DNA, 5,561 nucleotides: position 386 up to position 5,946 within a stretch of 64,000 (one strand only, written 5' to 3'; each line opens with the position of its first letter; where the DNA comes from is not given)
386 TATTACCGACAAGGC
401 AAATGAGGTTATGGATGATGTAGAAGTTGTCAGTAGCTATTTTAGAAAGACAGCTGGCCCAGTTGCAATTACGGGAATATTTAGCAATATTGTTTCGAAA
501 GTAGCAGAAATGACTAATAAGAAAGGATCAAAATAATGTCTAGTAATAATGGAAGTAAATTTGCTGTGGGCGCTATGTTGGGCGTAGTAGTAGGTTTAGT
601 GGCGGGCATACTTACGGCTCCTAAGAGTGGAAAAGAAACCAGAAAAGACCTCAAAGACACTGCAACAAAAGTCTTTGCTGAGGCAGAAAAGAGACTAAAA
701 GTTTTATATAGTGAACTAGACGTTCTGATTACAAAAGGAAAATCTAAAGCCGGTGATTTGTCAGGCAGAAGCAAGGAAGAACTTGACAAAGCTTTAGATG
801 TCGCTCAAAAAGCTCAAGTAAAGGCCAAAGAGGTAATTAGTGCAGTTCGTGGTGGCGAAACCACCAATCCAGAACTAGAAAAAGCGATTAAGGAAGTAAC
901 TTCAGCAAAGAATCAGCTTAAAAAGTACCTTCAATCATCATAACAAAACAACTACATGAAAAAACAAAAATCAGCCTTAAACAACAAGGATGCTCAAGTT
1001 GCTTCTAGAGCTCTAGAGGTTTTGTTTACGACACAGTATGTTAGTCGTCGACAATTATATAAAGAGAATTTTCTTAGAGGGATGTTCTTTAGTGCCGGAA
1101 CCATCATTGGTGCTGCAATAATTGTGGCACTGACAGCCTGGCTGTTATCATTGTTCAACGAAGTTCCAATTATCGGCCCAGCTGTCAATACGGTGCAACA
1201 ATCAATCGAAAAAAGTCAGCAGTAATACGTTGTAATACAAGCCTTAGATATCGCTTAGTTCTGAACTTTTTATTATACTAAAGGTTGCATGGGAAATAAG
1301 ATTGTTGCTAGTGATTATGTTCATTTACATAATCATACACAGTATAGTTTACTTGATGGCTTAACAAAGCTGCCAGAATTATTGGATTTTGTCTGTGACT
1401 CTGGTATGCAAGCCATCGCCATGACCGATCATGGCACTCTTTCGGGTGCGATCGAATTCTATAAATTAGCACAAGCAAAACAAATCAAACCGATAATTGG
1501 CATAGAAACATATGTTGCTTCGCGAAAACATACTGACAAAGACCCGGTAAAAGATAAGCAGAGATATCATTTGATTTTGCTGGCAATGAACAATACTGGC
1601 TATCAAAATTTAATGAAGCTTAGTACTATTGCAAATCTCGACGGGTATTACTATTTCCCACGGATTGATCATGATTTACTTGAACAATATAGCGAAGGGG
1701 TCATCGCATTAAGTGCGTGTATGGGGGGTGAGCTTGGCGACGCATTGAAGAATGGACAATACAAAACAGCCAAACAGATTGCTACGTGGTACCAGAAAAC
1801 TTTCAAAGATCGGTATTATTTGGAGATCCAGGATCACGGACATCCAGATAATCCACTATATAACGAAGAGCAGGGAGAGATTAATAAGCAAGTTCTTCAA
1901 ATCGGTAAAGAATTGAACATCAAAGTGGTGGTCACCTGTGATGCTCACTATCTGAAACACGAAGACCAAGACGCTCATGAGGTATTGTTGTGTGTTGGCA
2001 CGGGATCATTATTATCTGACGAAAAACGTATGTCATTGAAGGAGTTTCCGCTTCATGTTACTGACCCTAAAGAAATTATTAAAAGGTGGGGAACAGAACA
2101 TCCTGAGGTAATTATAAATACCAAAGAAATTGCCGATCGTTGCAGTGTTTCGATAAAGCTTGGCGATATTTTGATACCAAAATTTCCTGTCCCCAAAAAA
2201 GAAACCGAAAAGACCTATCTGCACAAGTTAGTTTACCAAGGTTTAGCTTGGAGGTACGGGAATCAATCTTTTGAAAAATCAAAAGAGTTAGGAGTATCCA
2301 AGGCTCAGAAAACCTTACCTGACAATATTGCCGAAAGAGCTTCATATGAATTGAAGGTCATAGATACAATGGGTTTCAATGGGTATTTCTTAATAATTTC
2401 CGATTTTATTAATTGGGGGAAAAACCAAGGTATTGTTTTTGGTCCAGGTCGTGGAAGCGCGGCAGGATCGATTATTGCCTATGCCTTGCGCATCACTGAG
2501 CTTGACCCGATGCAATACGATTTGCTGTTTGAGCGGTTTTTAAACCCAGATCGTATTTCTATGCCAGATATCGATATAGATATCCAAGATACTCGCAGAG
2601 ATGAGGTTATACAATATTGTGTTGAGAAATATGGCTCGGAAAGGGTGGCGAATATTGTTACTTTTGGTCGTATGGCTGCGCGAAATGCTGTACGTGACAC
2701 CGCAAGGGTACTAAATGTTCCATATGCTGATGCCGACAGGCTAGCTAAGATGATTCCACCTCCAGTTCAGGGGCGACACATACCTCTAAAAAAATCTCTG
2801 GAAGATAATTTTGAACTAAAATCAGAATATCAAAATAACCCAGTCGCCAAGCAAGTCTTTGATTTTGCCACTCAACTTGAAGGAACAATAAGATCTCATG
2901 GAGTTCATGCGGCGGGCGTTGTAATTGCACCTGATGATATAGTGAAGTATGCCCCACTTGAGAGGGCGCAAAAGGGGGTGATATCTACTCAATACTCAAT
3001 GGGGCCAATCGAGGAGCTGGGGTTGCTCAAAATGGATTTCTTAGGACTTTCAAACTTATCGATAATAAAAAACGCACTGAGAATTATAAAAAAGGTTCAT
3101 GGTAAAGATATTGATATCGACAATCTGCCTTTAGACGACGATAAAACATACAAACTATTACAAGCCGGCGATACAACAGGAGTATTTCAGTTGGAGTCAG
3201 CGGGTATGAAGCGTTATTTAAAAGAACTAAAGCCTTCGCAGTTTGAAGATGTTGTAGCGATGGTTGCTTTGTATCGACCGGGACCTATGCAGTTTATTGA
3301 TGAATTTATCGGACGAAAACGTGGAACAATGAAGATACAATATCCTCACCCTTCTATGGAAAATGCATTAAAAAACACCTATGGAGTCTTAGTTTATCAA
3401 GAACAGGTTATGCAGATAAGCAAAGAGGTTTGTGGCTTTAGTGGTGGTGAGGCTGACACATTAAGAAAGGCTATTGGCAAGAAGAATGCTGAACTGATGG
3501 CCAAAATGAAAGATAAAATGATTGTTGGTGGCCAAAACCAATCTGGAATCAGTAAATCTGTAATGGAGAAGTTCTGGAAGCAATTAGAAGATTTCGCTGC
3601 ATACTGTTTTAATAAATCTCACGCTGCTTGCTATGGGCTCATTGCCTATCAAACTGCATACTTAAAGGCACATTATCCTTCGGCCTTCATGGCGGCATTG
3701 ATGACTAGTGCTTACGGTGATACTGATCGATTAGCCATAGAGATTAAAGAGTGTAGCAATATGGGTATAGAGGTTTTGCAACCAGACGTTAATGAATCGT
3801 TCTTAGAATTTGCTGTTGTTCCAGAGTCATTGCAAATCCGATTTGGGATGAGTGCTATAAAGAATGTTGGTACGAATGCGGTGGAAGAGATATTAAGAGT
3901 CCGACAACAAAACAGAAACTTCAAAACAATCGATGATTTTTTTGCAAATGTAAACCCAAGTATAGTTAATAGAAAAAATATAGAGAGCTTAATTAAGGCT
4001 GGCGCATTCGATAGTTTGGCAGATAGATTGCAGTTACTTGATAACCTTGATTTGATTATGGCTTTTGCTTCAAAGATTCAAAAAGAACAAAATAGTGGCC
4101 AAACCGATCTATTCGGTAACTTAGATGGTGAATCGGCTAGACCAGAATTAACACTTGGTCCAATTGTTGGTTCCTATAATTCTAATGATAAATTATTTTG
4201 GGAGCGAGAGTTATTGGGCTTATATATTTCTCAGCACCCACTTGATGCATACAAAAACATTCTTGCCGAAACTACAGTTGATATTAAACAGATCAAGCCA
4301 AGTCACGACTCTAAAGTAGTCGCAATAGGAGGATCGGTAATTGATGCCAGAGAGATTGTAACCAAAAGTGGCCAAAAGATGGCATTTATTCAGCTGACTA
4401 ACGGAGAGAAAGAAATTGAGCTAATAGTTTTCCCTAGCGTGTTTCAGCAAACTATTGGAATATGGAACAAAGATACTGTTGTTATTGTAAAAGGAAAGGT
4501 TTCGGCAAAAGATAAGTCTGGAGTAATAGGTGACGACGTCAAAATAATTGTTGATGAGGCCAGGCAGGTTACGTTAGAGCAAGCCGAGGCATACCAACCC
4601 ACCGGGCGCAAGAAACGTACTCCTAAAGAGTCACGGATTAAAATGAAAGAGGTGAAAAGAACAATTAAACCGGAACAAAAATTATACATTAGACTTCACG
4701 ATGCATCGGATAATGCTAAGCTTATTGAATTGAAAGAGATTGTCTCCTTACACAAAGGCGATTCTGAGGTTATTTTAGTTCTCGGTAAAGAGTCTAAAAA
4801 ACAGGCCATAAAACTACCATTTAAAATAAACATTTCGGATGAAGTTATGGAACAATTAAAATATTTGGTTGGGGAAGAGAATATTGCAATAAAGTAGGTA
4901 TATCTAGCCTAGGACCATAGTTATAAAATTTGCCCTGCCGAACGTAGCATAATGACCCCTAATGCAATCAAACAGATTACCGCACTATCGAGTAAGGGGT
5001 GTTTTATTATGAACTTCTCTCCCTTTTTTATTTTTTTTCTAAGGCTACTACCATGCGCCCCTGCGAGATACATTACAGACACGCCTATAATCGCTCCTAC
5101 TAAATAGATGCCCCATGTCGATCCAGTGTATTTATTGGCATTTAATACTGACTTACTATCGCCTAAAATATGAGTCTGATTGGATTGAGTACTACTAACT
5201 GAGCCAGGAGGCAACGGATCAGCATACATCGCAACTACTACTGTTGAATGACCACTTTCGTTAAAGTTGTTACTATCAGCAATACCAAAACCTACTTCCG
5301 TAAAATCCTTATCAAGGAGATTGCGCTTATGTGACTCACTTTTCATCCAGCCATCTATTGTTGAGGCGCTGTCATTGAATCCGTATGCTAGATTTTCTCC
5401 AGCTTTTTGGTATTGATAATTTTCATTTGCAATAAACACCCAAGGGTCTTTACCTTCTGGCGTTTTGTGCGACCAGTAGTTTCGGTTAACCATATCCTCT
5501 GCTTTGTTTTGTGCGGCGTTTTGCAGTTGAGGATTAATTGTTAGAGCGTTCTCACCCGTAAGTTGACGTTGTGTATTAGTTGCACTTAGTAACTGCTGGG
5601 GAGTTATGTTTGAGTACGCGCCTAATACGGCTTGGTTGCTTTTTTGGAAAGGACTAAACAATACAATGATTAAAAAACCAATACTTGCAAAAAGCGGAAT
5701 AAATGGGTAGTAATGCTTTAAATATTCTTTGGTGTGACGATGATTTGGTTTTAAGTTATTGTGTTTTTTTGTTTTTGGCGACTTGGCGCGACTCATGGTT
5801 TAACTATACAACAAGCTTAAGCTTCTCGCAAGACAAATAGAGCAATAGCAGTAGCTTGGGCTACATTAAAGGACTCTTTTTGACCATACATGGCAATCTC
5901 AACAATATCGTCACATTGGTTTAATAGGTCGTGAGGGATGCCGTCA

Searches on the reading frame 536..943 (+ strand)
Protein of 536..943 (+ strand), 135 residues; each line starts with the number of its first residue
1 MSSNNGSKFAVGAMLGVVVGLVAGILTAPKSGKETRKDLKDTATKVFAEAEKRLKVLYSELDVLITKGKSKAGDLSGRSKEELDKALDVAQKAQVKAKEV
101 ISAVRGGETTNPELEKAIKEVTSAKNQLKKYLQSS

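Call 11: search_protein_families(library=pfam, proteins=[window:536-943:+], max_evalue=0.01)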
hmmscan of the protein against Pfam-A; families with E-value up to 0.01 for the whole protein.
window:536-943:+ (135 aa): 4 families
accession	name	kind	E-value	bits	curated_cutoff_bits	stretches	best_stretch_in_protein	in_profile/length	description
PF12732.12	YtxH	-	3.2e-14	53.5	37.5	1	11-103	2-69/71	YtxH-like protein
PF18058.6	SbsC_C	-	3.8e-05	24.5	27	1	54-119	16-81/131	SbsC C-terminal domain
PF24219.2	DUF7438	-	0.0068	17.2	25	0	97-134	19-56/57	Family of unknown function (DUF7438)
PF07554.19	FIVAR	-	0.009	17.1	29.2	1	64-128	8-70/71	FIVAR domain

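Call 78: find_encoding_contigs(protein=window:536-943:+, flank=10000, max_places=2)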
Protein window:536-943:+ (135 aa): 20 contigs read that carry it; 2 places shown.
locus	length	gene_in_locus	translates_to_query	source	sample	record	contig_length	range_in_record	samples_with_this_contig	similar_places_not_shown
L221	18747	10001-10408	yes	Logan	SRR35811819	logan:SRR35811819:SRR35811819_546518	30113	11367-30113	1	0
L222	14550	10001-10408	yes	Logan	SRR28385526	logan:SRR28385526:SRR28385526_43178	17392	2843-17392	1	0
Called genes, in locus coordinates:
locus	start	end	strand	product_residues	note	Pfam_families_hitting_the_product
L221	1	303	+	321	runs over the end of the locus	PF00294:PfkB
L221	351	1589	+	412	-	-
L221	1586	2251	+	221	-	PF18306:LDcluster4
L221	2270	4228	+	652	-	PF00270:DEAD (faint), PF04851:ResIII, PF17757:UvrB_inter, PF27431:UvrB_3rd, PF00271:Helicase_C, PF12344:UvrB, PF02151:UVR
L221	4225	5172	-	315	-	PF00561:Abhydrolase_1, PF12146:Hydrolase_4 (weak)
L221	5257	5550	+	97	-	PF02686:GatC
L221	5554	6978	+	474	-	PF01425:Amidase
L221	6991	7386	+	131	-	-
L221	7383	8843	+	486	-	PF02934:GatB_N, PF02637:GatB_Yqey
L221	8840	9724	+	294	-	PF00483:NTP_transferase, PF12804:NTP_transf_3 (faint)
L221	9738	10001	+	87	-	-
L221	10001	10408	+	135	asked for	PF12732:YtxH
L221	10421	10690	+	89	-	PF18910:DUF5665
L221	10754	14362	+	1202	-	PF02811:PHP, PF07733:DNA_pol3_alpha, PF17657:DNA_pol3_finger, PF14579:HHH_6, PF01336:tRNA_anti-codon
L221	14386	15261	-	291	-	PF00188:CAP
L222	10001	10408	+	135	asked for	PF12732:YtxH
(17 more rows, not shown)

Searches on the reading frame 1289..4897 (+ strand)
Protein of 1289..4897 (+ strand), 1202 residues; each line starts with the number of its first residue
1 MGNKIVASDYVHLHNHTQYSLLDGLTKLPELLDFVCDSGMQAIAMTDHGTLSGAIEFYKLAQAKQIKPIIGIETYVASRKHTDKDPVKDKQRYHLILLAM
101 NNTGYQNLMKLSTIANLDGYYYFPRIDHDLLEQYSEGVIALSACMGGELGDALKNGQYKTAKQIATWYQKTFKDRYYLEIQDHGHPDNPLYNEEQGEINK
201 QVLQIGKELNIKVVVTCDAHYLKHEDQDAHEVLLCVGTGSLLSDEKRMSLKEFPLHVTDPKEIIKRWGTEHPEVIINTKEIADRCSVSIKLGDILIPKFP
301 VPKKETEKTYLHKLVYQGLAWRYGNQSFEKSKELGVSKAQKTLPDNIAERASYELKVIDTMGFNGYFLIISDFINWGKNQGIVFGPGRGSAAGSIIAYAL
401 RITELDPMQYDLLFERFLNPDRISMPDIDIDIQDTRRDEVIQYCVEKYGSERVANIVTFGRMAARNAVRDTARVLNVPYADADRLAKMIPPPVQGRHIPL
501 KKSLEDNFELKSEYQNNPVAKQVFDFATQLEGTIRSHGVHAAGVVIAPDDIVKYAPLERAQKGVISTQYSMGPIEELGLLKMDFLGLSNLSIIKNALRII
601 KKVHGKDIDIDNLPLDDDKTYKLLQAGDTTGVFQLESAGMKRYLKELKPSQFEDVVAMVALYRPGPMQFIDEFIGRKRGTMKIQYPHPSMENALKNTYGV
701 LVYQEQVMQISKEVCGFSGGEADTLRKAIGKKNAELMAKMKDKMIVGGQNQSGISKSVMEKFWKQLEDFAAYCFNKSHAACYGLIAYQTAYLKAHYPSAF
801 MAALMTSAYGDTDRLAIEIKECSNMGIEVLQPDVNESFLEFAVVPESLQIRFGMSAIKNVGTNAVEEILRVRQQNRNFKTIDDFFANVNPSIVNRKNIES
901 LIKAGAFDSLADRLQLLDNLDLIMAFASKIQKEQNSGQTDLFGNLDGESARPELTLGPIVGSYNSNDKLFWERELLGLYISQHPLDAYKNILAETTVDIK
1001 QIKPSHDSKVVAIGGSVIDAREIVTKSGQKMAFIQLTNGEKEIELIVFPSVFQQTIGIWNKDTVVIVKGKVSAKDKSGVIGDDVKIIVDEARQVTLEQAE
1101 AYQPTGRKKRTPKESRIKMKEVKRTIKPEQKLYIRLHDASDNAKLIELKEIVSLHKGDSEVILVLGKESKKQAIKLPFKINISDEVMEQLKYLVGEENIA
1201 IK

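Call 8: search_protein_families(library=ncbifam, proteins=[window:1289-4897:+])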
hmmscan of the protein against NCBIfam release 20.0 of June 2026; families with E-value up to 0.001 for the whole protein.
window:1289-4897:+ (1202 aa): 14 families
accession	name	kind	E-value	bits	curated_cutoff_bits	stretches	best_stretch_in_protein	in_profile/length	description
NF005298.0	PRK06826.1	equivalog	0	1342.1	1260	1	8-1201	3-1150/1151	DNA polymerase III subunit alpha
NF004226.0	PRK05673.1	equivalog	0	1334.3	1002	1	8-1200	4-1144/1146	DNA polymerase III subunit alpha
TIGR00594.1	polc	superfamily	0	1275.1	434.35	1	10-1048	1-1022/1022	DNA polymerase III subunit alpha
NF005617.0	PRK07374.1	equivalog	0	1094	1653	1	10-1099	3-1091/1170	DNA polymerase III subunit alpha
NF005377.0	PRK06920.1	equivalog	4.9e-286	951.8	1806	1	9-1202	2-1107/1108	DNA polymerase III subunit alpha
NF007079.0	PRK09532.1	equivalog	9.7e-227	755.2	1525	1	10-777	3-779/876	DNA polymerase III subunit alpha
NF005516.0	PRK07135.1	equivalog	5.6e-212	706.6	1084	2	272-1052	193-941/974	DNA polymerase III DnaE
NF005582.0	PRK07279.1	equivalog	7.6e-192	640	1279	2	208-1098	145-975/1033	DNA polymerase III subunit alpha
NF004550.0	PRK05898.1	equivalog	1.9e-190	635.4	1182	2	278-933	198-830/971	DNA polymerase III subunit alpha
NF004225.0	PRK05672.1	subfamily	5.6e-182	607.4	939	1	8-1076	4-1020/1047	error-prone DNA polymerase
NF005616.0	PRK07373.1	equivalog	2.2e-82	277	646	1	745-1094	9-360/449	DNA polymerase III subunit alpha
NF001688.0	PRK00448.1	equivalog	3.4e-56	190.6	873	3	81-409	603-914/1445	PolC-type DNA polymerase III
TIGR01405.1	polC_Gram_pos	equivalog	3.3e-49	167.5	1043.45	3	81-408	369-678/1211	DNA polymerase III subunit alpha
NF041577.1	nside_bi_sphtase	equivalog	0.00026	20.2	400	1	11-82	4-73/276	3',5'-nucleoside bisphosphate phosphatase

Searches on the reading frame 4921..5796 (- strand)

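Call 8: search_protein_families(library=ncbifam, proteins=[window:4921-5796:-])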
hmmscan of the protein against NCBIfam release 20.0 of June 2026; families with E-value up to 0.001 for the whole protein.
window:4921-5796:- (291 aa): 2 families
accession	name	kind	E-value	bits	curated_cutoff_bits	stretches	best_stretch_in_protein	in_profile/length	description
TIGR02909.1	spore_YkwD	subfamily_domain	2.7e-26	91.9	171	1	67-178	6-117/127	uncharacterized protein, YkwD family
NF052539.1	DivAsocLipDalA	equivalog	4.9e-16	59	200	1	65-174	47-156/169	divisome-associated lipoprotein DalA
